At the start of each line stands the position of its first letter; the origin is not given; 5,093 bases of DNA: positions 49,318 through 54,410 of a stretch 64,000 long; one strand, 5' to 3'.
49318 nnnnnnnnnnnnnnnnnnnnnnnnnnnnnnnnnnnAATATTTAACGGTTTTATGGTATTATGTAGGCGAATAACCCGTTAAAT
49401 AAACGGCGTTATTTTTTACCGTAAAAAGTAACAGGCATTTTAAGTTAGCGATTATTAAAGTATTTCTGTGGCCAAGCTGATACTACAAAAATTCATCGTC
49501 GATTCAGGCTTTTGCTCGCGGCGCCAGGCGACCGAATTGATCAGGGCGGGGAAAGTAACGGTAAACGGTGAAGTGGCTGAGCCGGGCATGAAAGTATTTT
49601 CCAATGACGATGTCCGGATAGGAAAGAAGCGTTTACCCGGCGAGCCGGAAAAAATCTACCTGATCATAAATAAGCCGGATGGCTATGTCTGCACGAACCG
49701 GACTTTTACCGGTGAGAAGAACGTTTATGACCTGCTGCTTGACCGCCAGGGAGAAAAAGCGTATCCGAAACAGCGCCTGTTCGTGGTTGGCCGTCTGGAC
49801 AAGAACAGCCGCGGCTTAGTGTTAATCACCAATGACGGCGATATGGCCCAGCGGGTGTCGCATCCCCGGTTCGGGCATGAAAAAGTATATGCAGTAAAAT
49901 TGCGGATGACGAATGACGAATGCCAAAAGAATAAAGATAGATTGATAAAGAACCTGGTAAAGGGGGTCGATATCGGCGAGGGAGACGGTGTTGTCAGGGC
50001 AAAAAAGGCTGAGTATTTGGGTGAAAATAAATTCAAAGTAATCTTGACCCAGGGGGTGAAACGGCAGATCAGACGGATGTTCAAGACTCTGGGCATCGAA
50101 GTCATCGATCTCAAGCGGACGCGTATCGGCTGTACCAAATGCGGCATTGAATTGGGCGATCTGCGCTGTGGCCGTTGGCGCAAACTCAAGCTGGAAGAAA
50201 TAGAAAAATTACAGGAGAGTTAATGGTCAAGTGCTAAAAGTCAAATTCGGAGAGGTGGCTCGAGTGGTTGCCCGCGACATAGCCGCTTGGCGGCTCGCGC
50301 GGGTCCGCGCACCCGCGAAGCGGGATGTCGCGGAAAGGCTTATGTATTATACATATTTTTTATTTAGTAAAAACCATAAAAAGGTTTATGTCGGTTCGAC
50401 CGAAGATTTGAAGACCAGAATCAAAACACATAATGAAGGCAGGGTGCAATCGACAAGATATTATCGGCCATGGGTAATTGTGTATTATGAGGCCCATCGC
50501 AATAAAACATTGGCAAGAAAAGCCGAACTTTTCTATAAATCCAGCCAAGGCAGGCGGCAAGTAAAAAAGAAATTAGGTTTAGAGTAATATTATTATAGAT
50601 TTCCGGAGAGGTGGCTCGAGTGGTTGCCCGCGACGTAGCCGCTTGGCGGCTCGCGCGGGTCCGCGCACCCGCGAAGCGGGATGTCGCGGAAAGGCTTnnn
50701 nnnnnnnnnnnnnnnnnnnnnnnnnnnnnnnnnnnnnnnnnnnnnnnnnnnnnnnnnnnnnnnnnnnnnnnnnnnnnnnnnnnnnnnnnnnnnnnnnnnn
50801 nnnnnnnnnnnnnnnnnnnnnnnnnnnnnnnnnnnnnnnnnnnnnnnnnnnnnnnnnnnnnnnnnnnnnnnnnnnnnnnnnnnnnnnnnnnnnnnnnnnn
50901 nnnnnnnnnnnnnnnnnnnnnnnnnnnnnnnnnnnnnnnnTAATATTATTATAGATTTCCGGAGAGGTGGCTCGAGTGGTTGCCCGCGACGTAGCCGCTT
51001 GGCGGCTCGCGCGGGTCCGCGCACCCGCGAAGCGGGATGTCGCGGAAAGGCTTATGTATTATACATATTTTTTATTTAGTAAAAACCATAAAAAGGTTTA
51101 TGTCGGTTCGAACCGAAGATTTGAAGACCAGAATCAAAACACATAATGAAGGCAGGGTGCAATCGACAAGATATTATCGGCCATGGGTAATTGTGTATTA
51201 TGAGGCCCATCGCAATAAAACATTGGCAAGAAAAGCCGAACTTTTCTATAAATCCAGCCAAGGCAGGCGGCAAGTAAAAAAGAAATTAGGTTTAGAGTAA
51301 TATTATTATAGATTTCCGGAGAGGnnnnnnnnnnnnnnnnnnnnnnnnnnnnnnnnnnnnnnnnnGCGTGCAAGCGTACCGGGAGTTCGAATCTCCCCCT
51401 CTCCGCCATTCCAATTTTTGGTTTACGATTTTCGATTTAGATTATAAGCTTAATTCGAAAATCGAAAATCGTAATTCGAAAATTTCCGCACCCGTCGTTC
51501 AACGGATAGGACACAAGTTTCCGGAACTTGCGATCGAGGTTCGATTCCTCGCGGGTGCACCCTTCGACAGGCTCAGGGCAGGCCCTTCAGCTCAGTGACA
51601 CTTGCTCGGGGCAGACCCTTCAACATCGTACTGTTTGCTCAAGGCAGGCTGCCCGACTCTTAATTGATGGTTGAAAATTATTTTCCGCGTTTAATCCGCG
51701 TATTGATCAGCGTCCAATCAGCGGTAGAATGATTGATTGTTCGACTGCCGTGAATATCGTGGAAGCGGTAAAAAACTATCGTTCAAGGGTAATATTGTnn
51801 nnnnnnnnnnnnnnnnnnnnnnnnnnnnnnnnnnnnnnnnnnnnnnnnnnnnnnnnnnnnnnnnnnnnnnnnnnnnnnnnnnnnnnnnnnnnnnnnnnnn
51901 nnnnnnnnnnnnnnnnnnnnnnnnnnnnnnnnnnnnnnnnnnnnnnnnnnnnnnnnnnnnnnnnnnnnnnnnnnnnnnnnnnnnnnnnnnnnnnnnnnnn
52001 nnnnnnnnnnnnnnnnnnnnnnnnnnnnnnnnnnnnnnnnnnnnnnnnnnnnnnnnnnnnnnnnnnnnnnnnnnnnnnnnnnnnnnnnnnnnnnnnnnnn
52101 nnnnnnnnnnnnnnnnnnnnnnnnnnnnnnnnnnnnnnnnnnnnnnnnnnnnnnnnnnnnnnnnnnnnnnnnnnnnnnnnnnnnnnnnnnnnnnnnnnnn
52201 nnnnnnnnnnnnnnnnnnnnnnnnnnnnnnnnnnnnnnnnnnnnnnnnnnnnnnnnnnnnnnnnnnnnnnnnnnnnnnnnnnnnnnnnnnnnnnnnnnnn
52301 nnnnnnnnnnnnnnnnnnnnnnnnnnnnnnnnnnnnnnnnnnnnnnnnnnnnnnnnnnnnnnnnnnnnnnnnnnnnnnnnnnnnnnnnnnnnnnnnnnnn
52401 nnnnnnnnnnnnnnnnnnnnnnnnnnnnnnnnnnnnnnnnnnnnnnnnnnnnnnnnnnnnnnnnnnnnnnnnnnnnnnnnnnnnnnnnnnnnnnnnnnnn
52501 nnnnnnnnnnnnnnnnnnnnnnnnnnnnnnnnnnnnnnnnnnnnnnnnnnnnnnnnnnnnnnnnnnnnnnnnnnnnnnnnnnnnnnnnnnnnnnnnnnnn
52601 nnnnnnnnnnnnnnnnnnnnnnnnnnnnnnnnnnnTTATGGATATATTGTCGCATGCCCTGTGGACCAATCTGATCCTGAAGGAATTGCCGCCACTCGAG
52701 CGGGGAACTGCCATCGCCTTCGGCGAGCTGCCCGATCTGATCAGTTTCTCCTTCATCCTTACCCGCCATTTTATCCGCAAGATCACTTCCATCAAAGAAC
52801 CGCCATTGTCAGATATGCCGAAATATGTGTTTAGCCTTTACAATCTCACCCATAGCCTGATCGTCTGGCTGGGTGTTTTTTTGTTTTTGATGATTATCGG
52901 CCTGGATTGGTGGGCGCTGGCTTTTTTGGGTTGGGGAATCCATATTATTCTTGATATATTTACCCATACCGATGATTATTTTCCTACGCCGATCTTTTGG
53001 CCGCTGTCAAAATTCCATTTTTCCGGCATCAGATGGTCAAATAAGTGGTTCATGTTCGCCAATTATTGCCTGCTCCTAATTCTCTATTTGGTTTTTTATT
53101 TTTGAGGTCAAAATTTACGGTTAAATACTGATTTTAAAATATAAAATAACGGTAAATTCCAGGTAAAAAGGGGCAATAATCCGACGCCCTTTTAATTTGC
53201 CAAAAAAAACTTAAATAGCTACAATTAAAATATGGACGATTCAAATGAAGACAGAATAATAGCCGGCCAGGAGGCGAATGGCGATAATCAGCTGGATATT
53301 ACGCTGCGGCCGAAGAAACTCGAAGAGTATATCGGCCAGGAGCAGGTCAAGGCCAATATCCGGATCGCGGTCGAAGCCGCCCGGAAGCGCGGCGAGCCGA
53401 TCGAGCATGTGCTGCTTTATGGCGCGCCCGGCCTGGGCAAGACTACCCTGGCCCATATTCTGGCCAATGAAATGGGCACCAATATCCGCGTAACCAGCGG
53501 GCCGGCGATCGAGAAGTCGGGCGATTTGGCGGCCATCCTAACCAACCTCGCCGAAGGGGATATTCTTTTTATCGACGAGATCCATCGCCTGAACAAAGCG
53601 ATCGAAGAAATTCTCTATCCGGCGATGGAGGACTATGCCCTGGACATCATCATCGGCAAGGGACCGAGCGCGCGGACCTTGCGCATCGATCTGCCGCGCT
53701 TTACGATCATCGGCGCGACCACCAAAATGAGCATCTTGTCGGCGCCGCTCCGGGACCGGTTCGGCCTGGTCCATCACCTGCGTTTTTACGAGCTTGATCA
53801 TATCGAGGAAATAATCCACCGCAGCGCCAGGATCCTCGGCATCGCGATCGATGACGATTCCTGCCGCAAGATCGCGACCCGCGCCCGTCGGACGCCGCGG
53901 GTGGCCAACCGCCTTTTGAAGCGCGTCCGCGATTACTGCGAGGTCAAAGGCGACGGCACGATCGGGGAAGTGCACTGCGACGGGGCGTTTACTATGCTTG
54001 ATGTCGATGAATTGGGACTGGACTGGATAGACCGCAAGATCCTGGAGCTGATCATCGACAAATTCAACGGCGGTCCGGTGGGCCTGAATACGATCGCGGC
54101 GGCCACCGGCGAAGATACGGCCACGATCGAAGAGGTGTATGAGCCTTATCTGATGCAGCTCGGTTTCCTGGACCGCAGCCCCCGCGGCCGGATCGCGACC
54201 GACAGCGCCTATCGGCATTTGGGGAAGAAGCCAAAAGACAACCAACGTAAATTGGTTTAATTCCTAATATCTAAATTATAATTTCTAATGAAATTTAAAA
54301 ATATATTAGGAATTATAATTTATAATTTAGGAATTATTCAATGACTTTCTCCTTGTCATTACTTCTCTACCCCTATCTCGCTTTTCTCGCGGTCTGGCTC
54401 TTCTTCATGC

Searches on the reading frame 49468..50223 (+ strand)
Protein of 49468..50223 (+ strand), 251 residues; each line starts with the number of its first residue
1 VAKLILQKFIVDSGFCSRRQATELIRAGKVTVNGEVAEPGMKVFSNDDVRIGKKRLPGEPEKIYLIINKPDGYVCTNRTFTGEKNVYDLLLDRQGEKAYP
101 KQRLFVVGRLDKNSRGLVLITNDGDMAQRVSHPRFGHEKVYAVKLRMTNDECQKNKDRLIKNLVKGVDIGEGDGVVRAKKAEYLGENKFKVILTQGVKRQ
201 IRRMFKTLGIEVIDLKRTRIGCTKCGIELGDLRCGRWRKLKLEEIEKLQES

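Call 10: search_protein_families(library=pfam, proteins=[window:49468-50223:+])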
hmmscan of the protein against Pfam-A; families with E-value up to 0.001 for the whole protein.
window:49468-50223:+ (251 aa): 2 families
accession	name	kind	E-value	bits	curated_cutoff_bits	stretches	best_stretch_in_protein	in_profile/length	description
PF00849.27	PseudoU_synth_2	-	7.1e-21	75.4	26.8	1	64-206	2-151/152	RNA pseudouridylate synthase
PF01479.30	S4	-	9.7e-14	51.3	22.8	1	6-49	3-48/48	S4 domain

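Call 14: search_solved_structures(query=window:49468-50223:+, show_alignments=2)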
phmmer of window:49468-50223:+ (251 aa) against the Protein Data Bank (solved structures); distinct sequences matched with E-value up to 0.001: 8.
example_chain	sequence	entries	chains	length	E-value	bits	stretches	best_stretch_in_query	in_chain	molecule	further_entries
3dh3_A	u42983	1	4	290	1.8e-28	102.5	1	5-245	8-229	Ribosomal large subunit pseudouridine synthase F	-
1vio_A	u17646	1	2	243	1.2e-24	90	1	4-250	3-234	Ribosomal small subunit pseudouridine synthase A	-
4lab_A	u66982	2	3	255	2e-24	89.3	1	6-249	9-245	Ribosomal large subunit pseudouridine synthase B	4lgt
9cl9_A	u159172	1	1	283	2.9e-24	88.7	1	6-249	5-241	Ribosomal large subunit pseudouridine synthase B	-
1ksk_A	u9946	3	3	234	4.4e-23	84.9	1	5-246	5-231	RIBOSOMAL SMALL SUBUNIT PSEUDOURIDINE SYNTHASE A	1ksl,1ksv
2gml_A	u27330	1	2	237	9.1e-18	67.5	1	63-245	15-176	Ribosomal large subunit pseudouridine synthase F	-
2oml_A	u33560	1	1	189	3.4e-08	36.1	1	96-239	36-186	Ribosomal large subunit pseudouridine synthase E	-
2olw_A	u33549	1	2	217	4.5e-08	35.7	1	96-239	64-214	Ribosomal large subunit pseudouridine synthase E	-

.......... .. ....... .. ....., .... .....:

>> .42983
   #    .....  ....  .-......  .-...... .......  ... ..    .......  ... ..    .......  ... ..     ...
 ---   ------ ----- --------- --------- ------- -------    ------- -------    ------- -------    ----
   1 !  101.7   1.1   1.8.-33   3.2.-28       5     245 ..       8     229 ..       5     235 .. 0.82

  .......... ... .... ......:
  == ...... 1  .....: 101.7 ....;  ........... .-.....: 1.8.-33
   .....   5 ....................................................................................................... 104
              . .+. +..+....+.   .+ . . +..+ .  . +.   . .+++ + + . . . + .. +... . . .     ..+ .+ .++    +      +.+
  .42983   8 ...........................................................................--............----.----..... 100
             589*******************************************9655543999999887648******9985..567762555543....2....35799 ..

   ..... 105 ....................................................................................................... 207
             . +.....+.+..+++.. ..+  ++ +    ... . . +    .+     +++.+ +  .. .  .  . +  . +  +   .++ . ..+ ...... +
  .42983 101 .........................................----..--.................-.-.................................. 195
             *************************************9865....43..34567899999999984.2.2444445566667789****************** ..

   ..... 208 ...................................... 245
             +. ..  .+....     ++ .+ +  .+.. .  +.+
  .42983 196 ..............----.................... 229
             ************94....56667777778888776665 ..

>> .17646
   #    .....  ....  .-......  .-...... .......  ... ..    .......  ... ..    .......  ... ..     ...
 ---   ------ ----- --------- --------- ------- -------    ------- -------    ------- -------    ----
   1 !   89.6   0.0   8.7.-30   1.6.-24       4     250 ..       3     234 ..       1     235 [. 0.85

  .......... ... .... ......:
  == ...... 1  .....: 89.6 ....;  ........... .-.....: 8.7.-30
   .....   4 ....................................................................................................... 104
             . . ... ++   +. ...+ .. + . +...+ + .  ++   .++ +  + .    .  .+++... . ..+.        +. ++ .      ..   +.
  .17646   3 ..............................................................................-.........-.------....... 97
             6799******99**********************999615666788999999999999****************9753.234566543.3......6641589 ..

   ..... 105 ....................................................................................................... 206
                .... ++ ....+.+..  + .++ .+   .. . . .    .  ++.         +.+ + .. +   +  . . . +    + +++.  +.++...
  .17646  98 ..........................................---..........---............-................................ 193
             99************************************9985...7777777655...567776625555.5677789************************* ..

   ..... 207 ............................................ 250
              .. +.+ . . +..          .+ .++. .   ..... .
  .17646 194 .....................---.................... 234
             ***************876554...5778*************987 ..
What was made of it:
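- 49899..49922 (+): RsuA/RluB-like pseudouridine synthase tract, (AATGACG)x2.4, encoding RMTNDEC. The protein is 3-6 aa longer here than solved homologs (call 14).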

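Call 91: search_protein_representatives(protein=window:49468-50223:+)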
Query: 251 residues. Proteins with E-value up to 0.001 (for the whole library): 21128; up to 1e-10: 12397; up to 1e-30: 797. The best 150 are listed.
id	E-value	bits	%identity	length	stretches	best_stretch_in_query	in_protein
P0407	4.9e-69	248.5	58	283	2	102-249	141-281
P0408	4.9e-68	245.2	51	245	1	5-246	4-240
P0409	5.7e-67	241.7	54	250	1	1-249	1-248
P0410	6.8e-67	241.5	55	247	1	4-250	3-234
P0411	4.6e-58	212.6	50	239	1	2-249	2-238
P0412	2.2e-57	210.4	50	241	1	4-224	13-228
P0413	7.0e-57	208.7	58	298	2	3-179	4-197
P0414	2.4e-56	206.9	53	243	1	3-245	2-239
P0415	4.7e-55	202.7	49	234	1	8-240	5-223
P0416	6.3e-55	202.3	54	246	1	6-244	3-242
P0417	3.1e-54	200.0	47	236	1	6-245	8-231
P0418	3.8e-54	199.7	50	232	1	4-225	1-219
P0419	2.0e-51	190.8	47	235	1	6-249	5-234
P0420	1.6e-50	187.9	48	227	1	4-241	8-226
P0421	3.8e-50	186.7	44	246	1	5-248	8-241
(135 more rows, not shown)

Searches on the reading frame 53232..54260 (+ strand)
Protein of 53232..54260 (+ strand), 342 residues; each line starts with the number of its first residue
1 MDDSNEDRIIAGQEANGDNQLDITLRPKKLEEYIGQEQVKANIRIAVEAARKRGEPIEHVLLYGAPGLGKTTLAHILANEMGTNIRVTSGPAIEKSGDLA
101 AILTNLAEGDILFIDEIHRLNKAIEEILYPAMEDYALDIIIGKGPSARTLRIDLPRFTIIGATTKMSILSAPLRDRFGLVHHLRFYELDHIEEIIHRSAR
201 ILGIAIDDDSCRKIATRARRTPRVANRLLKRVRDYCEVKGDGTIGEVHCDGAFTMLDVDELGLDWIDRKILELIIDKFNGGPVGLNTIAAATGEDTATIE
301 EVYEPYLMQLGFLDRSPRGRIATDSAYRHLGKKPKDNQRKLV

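Call 82: search_protein_families(library=pfam, proteins=[window:53232-54260:+])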
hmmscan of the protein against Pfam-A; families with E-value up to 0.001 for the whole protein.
window:53232-54260:+ (342 aa): 15 families
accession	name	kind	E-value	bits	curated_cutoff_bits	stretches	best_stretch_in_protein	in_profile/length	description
PF05496.18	RuvB_N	-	1.5e-79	265.7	27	1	25-183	1-159/159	Holliday junction DNA helicase RuvB P-loop domain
PF17864.7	AAA_lid_4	-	5.6e-26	90.5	27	1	186-259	1-74/74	RuvB AAA lid domain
PF05491.19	RuvB_C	-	2.5e-24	85.4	24.7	1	260-330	1-71/72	RuvB C-terminal winged helix domain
PF00004.35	AAA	-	2.8e-20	73.5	21.2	1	60-179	1-125/131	ATPase family associated with various cellular activities (AAA)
PF07728.20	AAA_5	-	2.7e-10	40.8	22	1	59-177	1-139/139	AAA domain (dynein-related subfamily)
PF13191.12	AAA_16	-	9.9e-07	29.8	32.6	1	34-94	3-62/167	AAA ATPase domain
PF05673.19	DUF815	-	1.1e-06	28.4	23.8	1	28-116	25-115/249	Protein of unknown function (DUF815)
PF01078.27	Mg_chelatase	-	1.1e-05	25.3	20.3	0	30-78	2-43/207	Magnesium chelatase, subunit ChlI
PF14532.12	Sigma54_activ_2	-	3.2e-05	24.6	25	1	35-129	2-90/138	Sigma-54 interaction domain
PF13173.12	AAA_14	-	8.8e-05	23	27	1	60-140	5-94/129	AAA domain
PF20720.3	nSTAND3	-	0.0003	21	27.2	1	50-83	10-43/155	Novel STAND NTPase 3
PF06068.19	TIP49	-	0.00052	19.7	23.8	0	30-88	23-81/347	TIP49 P-loop domain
PF00158.32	Sigma54_activat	-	0.00059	20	20.2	0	105-138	90-123/168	Sigma-54 interaction domain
PF07726.17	AAA_3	-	0.00073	19.9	27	0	59-86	1-28/131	ATPase family associated with various cellular activities (AAA)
PF00910.28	RNA_helicase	-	0.00087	20.2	21.5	0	60-126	1-69/105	RNA helicase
